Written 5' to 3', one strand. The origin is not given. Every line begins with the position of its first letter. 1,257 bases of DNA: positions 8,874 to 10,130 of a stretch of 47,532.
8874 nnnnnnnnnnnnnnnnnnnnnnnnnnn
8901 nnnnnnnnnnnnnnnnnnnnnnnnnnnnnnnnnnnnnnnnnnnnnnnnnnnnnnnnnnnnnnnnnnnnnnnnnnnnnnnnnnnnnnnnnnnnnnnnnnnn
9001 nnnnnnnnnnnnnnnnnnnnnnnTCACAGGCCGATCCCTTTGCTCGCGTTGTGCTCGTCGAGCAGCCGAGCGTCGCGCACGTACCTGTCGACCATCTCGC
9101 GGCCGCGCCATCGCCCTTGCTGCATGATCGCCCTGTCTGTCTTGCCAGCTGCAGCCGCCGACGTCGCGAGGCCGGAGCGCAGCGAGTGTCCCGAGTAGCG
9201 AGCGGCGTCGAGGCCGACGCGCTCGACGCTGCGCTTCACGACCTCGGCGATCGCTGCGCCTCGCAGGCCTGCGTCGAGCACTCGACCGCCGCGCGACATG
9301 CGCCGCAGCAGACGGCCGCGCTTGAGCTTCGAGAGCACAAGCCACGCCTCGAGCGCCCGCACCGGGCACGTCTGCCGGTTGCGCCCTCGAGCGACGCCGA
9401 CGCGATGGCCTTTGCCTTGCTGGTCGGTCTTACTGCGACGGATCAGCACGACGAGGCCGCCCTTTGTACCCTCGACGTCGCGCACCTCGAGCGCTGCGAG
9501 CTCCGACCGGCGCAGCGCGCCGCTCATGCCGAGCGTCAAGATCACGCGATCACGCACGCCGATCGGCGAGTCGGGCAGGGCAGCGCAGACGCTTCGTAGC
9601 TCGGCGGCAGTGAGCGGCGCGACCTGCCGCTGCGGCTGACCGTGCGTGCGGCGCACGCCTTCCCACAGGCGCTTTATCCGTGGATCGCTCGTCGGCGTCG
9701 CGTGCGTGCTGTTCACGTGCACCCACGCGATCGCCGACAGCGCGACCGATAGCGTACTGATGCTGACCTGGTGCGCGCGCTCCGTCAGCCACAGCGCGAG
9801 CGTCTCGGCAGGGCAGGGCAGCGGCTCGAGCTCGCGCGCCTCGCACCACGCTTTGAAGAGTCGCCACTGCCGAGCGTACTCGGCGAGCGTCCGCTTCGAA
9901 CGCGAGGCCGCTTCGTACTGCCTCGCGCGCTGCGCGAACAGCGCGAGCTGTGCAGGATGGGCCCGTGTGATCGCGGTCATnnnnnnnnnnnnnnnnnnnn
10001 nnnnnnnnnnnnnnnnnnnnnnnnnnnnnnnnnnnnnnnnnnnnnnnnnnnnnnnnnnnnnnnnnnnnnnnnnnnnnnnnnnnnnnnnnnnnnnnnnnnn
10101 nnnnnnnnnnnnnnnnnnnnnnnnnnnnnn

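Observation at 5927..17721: Candidate phage-plasmid: two separate replication modules plus partition and Cre-like resolution genes in one tailed-phage genome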

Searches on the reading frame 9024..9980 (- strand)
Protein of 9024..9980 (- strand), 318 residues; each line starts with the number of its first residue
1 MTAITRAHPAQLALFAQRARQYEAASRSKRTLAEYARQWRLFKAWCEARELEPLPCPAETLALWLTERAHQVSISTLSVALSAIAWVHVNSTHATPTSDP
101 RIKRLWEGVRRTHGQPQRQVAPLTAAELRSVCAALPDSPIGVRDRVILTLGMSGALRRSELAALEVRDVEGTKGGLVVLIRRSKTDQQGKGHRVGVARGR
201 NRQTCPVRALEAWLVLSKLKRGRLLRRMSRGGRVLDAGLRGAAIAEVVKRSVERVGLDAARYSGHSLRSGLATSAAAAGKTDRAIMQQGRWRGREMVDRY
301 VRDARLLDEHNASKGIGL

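Call 5: search_protein_families(library=pfam, proteins=[window:9024-9980:-], max_evalue=0.01)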
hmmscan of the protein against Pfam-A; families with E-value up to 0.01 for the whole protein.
window:9024-9980:- (318 aa): 2 families
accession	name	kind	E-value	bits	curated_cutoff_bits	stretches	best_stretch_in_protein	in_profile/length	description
PF00589.27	Phage_integrase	-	2.3e-12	47.5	27.1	1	123-304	3-169/172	Phage integrase family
PF02899.23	Phage_int_SAM_1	-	0.0089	16.7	22.3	0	26-84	13-72/83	Phage integrase, N-terminal SAM-like domain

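Call 6: search_protein_families(library=phrogs, proteins=[window:9024-9980:-], max_evalue=0.01)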
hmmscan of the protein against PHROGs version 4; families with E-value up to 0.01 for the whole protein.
window:9024-9980:- (318 aa): 3 families
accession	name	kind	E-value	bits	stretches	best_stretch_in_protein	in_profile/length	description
phrog_1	-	integration and excision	3.5e-16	60.6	1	26-304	181-436/611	integrase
phrog_216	-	integration and excision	9.8e-14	52.1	1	117-302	50-223/301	integrase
phrog_29857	-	unknown function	0.0002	22.6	1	261-303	15-57/73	-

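Call 7: search_protein_families(library=ncbifam, proteins=[window:9024-9980:-], max_evalue=0.01)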
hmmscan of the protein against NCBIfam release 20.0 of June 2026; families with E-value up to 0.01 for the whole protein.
window:9024-9980:- (318 aa): 7 families
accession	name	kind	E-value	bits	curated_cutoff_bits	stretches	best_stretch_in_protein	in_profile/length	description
TIGR02224.1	recomb_XerC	equivalog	6.1e-10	39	335.15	1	25-279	11-253/295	tyrosine recombinase XerC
NF002331.0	PRK01287.1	subfamily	1.3e-08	34.3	371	1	123-187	142-205/365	site-specific tyrosine recombinase XerC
NF001399.0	PRK00283.1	subfamily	2.6e-08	33.5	279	1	27-274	22-254/300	tyrosine recombinase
NF040815.2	recomb_XerA_Arch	equivalog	7.5e-07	29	220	1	22-285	7-236/263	site-specific tyrosine recombinase/integron integrase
TIGR02225.1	recomb_XerD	equivalog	1.5e-05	24.5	329.6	1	26-184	12-166/290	site-specific tyrosine recombinase XerD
NF003462.0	PRK05084.1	equivalog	0.00066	18.5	267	0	143-185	196-237/360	tyrosine recombinase XerS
TIGR02249.1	integrase_gron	subfamily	0.0077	15.6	265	0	23-185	10-157/315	integron integrase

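Call 63: find_homologous_proteins(query=window:9024-9980:-, max_evalue=1e-10)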
Query window:9024-9980:- (318 aa): 2517 proteins with E <= 1e-10 among 8000 candidates; the best 120 are listed.
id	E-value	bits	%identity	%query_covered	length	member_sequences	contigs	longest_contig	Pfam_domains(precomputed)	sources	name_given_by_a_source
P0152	3.7e-200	682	100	100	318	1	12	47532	PF00589.28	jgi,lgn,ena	jgi:integrase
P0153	1.3e-179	614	90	100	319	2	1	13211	PF00589.28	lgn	-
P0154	3.9e-173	593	88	100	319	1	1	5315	PF00589.28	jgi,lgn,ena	-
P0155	2.4e-122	426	67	97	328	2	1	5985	PF00589.28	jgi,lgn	jgi:integrase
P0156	7.1e-122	425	67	97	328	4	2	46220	PF00589.28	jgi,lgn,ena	jgi:integrase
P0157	5.6e-119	415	63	98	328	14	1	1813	PF00589.28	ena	-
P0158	1.3e-112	394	63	97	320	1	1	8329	PF00589.28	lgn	-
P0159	6.9e-102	359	58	97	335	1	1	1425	PF00589.28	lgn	-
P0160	1.6e-100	355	58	92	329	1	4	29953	PF00589.28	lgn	-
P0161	2.6e-91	324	53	97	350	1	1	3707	PF00589.28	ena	-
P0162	1.5e-90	322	63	79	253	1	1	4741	PF00589.28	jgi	jgi:integrase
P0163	1.0e-89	319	55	94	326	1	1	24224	PF00589.28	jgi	jgi:integrase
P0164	5.6e-89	317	52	97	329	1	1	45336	PF00589.28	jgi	jgi:integrase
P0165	2.4e-85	305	51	93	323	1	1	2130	PF00589.28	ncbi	-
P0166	1.4e-84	302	51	89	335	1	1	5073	PF00589.28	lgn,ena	-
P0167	5.9e-84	300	49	97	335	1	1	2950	PF00589.28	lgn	-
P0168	2.0e-83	299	51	95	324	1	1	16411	PF00589.28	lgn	-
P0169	4.9e-83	297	53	92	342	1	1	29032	PF00589.28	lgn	-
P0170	6.0e-83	297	53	92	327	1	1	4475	PF00589.28,PF02899.24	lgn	-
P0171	7.3e-82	293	52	91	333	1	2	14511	PF00589.28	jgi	jgi:integrase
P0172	7.9e-82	293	50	100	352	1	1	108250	PF00589.28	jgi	jgi:integrase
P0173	3.6e-81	291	53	95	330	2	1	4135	PF00589.28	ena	-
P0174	6.4e-81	290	49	97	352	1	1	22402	PF00589.28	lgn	-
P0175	7.9e-81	290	49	95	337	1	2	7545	PF00589.28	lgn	-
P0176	1.6e-80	289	51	89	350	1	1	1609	PF00589.28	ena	-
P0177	2.8e-80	288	51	91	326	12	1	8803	PF00589.28,PF02899.24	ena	-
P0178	3.0e-80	288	51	90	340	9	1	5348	PF00589.28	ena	-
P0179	7.6e-80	287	50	100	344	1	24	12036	PF00589.28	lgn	-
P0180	1.6e-79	286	50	99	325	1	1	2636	PF00589.28,PF02899.24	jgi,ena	-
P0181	2.6e-79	285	48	97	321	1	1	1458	PF00589.28,PF02899.24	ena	-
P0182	4.0e-79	284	50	95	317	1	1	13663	PF00589.28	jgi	-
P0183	1.4e-78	283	49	97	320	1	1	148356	PF00589.28,PF02899.24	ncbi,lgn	ncbi:MAG: site-specific integrase [Armatimonadota bacterium]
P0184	7.9e-78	280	50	97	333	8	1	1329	PF00589.28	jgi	jgi:integrase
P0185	7.9e-78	280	50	92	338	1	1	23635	PF00589.28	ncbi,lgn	-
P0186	8.1e-78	280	48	95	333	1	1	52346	PF00589.28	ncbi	-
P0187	1.1e-77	280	51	94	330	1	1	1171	PF00589.28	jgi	jgi:site-specific recombinase XerD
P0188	5.4e-77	277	52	89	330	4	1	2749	PF00589.28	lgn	-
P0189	9.5e-77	277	48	97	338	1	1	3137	PF00589.28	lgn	-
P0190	2.9e-76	275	49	95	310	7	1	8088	PF00589.28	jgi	jgi:site-specific recombinase XerD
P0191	3.2e-76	275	50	89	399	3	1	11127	PF00589.28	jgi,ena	-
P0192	3.4e-76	275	49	100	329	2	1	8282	PF00589.28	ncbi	-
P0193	3.7e-76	275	49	96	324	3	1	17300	PF00589.28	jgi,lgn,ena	-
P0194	1.2e-75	273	48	97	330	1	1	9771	PF00589.28,PF02899.24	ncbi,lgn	-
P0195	1.8e-75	272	46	99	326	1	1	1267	PF00589.28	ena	-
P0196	2.5e-75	272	53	92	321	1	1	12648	PF00589.28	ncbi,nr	ncbi:MAG: site-specific integrase [Sandaracinaceae bacterium]|nr:site-specific integrase [Sandaracin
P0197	2.9e-75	272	52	89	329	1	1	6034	PF00589.28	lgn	-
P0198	4.3e-75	271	45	99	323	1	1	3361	PF00589.28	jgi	jgi:integrase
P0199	4.7e-75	271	48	97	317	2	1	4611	PF00589.28,PF02899.24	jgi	jgi:integrase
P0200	6.4e-75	271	43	95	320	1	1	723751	PF00589.28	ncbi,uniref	ncbi:site-specific integrase [Salinithrix halophila]|uniref:Site-specific integrase n=1 Tax=Salinith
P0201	7.2e-75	270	45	100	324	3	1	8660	PF00589.28,PF02899.24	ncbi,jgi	jgi:site-specific recombinase XerD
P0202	8.2e-75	270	46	97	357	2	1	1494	PF00589.28,PF02899.24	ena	-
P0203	1.3e-74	270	46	97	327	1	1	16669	PF00589.28,PF02899.24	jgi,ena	-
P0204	1.4e-74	269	48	97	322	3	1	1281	PF00589.28,PF02899.24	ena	-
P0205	1.5e-74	269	50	97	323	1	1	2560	PF00589.28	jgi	jgi:site-specific recombinase XerD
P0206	1.5e-74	269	47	97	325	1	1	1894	PF00589.28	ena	-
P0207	1.8e-74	269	46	95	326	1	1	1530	PF00589.28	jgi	jgi:integrase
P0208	2.1e-74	269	50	91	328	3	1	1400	PF00589.28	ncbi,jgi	jgi:integrase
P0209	2.2e-74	269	46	95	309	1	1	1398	PF00589.28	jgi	jgi:integrase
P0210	2.2e-74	269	50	97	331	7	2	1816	PF00589.28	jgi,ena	jgi:integrase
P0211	2.4e-74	269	50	97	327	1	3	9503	PF00589.28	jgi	-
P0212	2.5e-74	269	48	98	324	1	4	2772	PF00589.28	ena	-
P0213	3.0e-74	268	46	100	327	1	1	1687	PF00589.28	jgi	jgi:integrase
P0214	3.6e-74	268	44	97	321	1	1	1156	PF00589.28,PF02899.24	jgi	-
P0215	4.4e-74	268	47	99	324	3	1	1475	PF00589.28,PF02899.24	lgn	-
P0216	8.6e-74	267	47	100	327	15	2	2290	PF00589.28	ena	-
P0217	9.1e-74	267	44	97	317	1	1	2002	PF00589.28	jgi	-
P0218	9.8e-74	267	46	95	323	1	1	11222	PF00589.28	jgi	jgi:integrase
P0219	1.1e-73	266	43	95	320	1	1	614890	PF00589.28,PF02899.24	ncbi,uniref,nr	ncbi:site-specific integrase [Paludifilum halophilum]|uniref:Integrase n=1 Tax=Paludifilum halophilu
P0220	1.1e-73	266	46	97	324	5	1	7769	PF00589.28,PF02899.24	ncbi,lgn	-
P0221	1.3e-73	266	48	93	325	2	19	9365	PF00589.28,PF02899.24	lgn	-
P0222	1.3e-73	266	48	97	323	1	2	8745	PF00589.28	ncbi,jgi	jgi:integrase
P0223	1.4e-73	266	46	97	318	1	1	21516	PF00589.28,PF02899.24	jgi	jgi:site-specific recombinase XerD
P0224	1.8e-73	266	44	98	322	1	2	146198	PF00589.28,PF02899.24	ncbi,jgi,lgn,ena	-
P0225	2.4e-73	265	48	97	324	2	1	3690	PF00589.28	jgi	jgi:site-specific recombinase XerD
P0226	2.7e-73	265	45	96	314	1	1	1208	PF00589.28,PF02899.24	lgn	-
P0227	3.0e-73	265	49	91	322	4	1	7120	PF00589.28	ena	-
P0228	3.0e-73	265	45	97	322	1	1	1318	PF00589.28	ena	-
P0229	3.1e-73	265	44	99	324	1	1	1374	PF00589.28,PF02899.24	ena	-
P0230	3.7e-73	265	46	96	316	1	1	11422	PF00589.28,PF02899.24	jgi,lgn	-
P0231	4.2e-73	265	45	99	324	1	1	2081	PF00589.28,PF02899.24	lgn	-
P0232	4.8e-73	264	45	97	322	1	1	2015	PF00589.28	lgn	-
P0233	5.1e-73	264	47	97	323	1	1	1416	PF00589.28,PF02899.24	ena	-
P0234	5.6e-73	264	45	97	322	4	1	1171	PF00589.28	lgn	-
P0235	7.4e-73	264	46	97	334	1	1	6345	PF00589.28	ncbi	-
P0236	9.6e-73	263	46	97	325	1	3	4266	PF00589.28,PF02899.24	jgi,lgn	jgi:integrase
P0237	1.2e-72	263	44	100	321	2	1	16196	PF00589.28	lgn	-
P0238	1.3e-72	263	44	98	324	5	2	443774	PF00589.28,PF02899.24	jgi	jgi:site-specific recombinase XerD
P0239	1.5e-72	263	46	97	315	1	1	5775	PF00589.28,PF02899.24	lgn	-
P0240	1.5e-72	263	44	96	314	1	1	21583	PF00589.28,PF02899.24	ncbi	-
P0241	1.8e-72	263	49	92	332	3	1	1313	PF00589.28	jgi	jgi:integrase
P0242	2.4e-72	262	46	95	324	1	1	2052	PF00589.28,PF02899.24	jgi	jgi:site-specific recombinase XerD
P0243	2.9e-72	262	44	98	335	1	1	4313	PF00589.28,PF02899.24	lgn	-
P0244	2.9e-72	262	48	96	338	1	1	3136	PF00589.28,PF02899.24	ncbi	-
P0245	3.5e-72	262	48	91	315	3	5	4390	PF00589.28,PF02899.24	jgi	jgi:integrase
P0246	4.0e-72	261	42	95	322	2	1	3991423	PF00589.28,PF02899.24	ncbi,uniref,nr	ncbi:integrase [Collibacillus ludicampi]|uniref:Integrase n=1 Tax=Collibacillus ludicampi TaxID=2771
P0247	4.2e-72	261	46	100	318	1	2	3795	PF00589.28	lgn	-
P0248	4.3e-72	261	50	89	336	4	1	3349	PF00589.28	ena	-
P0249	4.3e-72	261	43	97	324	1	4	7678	PF00589.28,PF02899.24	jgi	jgi:integrase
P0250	4.5e-72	261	45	97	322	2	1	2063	PF00589.28,PF02899.24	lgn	-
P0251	4.6e-72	261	46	100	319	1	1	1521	PF00589.28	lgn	-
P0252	5.5e-72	261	42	100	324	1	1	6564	PF00589.28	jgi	jgi:integrase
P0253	5.9e-72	261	47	89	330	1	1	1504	PF00589.28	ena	-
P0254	5.9e-72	261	45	97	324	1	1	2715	PF00589.28,PF02899.24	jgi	jgi:site-specific recombinase XerD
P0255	6.4e-72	261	44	99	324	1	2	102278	PF00589.28,PF02899.24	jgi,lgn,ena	jgi:site-specific recombinase XerD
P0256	7.1e-72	261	46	100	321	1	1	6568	PF00589.28,PF02899.24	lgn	-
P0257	7.1e-72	261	47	98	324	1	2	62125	PF00589.28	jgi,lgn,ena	-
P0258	7.3e-72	261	44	100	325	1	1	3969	PF00589.28,PF02899.24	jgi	jgi:integrase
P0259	8.1e-72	260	44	97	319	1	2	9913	PF00589.28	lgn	-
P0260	8.4e-72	260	43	99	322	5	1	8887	PF00589.28,PF02899.24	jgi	-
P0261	9.5e-72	260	47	94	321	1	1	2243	PF00589.28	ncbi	-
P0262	9.6e-72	260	45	98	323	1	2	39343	PF00589.28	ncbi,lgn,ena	-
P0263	9.9e-72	260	45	97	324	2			PF00589.28,PF02899.24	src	-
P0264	1.0e-71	260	49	86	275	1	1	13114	PF00589.28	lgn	-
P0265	1.1e-71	260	44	97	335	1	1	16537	PF00589.28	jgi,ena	-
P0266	1.2e-71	260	44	97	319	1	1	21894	PF00589.28,PF02899.24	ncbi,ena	-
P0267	1.2e-71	260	45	96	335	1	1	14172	PF00589.28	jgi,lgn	-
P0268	1.3e-71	260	44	99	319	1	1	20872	PF00589.28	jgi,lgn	jgi:integrase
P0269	1.3e-71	260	44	99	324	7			PF00589.28,PF02899.24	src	-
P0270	1.4e-71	260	44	99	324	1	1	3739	PF00589.28,PF02899.24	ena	-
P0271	1.7e-71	259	43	99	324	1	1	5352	PF00589.28,PF02899.24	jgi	jgi:site-specific recombinase XerD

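Call 64: find_encoding_contigs(protein=P0156, flank=10000, max_places=2)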
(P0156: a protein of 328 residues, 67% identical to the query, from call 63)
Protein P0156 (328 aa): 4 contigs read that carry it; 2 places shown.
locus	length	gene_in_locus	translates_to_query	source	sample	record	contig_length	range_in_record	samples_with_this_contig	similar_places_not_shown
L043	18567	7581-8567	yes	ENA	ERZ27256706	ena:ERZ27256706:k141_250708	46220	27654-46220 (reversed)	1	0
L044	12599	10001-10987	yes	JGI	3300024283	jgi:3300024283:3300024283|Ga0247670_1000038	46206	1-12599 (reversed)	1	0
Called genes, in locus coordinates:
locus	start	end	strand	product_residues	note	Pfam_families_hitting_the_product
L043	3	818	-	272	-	?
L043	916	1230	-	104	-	-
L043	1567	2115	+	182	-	PF01381:HTH_3 (faint)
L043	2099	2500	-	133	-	-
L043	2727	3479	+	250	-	-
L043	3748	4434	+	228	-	-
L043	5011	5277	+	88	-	-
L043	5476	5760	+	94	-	-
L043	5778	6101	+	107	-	-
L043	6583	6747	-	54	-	-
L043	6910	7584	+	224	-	PF05685:Uma2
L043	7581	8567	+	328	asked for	PF00589:Phage_integrase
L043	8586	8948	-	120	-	-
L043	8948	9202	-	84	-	-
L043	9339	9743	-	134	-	-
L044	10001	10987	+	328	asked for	PF00589:Phage_integrase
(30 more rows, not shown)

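Call 65: find_encoding_contigs(protein=P0246, flank=10000, max_places=1)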
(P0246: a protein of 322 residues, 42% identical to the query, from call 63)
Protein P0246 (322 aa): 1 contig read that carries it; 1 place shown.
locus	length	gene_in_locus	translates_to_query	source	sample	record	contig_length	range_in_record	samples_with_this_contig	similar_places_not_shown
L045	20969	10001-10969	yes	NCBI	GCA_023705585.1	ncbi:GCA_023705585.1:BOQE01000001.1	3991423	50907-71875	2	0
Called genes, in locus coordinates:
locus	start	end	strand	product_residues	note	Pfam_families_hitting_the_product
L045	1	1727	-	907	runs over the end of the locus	PF10145:PhageMin_Tail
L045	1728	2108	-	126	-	-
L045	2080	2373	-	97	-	-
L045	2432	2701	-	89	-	-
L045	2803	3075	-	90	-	-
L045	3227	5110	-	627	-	-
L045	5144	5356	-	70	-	PF18903:DUF5659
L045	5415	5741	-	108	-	-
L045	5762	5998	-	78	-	-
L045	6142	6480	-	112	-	-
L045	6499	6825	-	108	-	-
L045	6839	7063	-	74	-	PF13560:HTH_31, PF01381:HTH_3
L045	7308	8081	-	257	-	PF04297:UPF0122 (weak), PF08281:Sigma70_r4_2, PF04545:Sigma70_r4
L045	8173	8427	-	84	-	-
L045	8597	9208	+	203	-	-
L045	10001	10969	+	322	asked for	PF02899:Phage_int_SAM_1, PF00589:Phage_integrase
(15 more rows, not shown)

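Call 68: search_solved_structures(query=window:9024-9980:-, max_evalue=0.001)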
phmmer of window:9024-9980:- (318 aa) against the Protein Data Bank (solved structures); distinct sequences matched with E-value up to 0.001: 17.
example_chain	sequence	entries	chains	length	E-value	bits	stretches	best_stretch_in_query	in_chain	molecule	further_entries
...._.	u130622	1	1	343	1.6e-09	41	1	31-303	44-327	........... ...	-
7rhy_A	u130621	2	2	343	1.6e-09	41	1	18-303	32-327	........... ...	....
1pvp_A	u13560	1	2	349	2.4e-09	40.4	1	32-303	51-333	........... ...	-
1pvq_A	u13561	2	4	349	2.6e-09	40.3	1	32-303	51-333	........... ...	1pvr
1xns_A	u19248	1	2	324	2.8e-09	40.2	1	32-303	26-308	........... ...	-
1crx_A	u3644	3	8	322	3e-09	40.1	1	31-303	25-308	Cre recombinase | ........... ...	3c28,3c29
1nzb_A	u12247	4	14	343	3.5e-09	39.9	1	32-303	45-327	Cre recombinase | PROTEIN (CRE RECOMBINASE) | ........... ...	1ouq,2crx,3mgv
1q3u_A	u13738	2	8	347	3.6e-09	39.9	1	32-303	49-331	Cre recombinase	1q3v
1kbu_A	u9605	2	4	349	3.8e-09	39.8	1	32-303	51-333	CRE RECOMBINASE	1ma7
1xo0_A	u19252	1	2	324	6.3e-09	39.1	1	32-303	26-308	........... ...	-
4crx_A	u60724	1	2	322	6.7e-09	39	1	31-303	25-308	PROTEIN (CRE RECOMBINASE)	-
3crx_A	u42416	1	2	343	7.8e-09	38.7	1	32-303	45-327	CRE RECOMBINASE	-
1drg_A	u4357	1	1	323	8.8e-09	38.6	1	32-303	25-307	CRE RECOMBINASE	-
1f44_A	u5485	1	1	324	8.8e-09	38.6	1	32-303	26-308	CRE RECOMBINASE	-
5crx_A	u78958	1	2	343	1e-08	38.4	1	32-303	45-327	PROTEIN (BACTERIOPHAGE P1 CRE GENE)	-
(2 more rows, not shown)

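Call 70: search_solved_structures(query=window:9024-9980:-, max_evalue=1e-8, show_alignments=1)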
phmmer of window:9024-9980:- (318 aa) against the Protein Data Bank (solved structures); distinct sequences matched with E-value up to 1e-8: 14.
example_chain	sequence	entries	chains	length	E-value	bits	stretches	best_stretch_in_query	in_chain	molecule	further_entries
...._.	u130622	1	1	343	1.6e-09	41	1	31-303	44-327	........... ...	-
7rhy_A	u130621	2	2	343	1.6e-09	41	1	18-303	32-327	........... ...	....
1pvp_A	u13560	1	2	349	2.4e-09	40.4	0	32-303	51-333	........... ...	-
1pvq_A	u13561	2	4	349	2.6e-09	40.3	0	32-303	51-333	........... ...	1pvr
1xns_A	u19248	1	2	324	2.8e-09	40.2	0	32-303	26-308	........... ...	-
1crx_A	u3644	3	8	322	3e-09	40.1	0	31-303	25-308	Cre recombinase | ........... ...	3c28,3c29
1nzb_A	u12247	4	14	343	3.5e-09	39.9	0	32-303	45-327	Cre recombinase | PROTEIN (CRE RECOMBINASE) | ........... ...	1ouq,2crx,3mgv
1q3u_A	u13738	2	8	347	3.6e-09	39.9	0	32-303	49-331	Cre recombinase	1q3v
1kbu_A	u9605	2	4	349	3.8e-09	39.8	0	32-303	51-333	CRE RECOMBINASE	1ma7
1xo0_A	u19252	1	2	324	6.3e-09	39.1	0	32-303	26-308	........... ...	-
4crx_A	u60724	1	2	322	6.7e-09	39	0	31-303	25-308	PROTEIN (CRE RECOMBINASE)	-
3crx_A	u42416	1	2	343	7.8e-09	38.7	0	32-303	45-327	CRE RECOMBINASE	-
1drg_A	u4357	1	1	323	8.8e-09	38.6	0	32-303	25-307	CRE RECOMBINASE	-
1f44_A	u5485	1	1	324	8.8e-09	38.6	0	32-303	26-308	CRE RECOMBINASE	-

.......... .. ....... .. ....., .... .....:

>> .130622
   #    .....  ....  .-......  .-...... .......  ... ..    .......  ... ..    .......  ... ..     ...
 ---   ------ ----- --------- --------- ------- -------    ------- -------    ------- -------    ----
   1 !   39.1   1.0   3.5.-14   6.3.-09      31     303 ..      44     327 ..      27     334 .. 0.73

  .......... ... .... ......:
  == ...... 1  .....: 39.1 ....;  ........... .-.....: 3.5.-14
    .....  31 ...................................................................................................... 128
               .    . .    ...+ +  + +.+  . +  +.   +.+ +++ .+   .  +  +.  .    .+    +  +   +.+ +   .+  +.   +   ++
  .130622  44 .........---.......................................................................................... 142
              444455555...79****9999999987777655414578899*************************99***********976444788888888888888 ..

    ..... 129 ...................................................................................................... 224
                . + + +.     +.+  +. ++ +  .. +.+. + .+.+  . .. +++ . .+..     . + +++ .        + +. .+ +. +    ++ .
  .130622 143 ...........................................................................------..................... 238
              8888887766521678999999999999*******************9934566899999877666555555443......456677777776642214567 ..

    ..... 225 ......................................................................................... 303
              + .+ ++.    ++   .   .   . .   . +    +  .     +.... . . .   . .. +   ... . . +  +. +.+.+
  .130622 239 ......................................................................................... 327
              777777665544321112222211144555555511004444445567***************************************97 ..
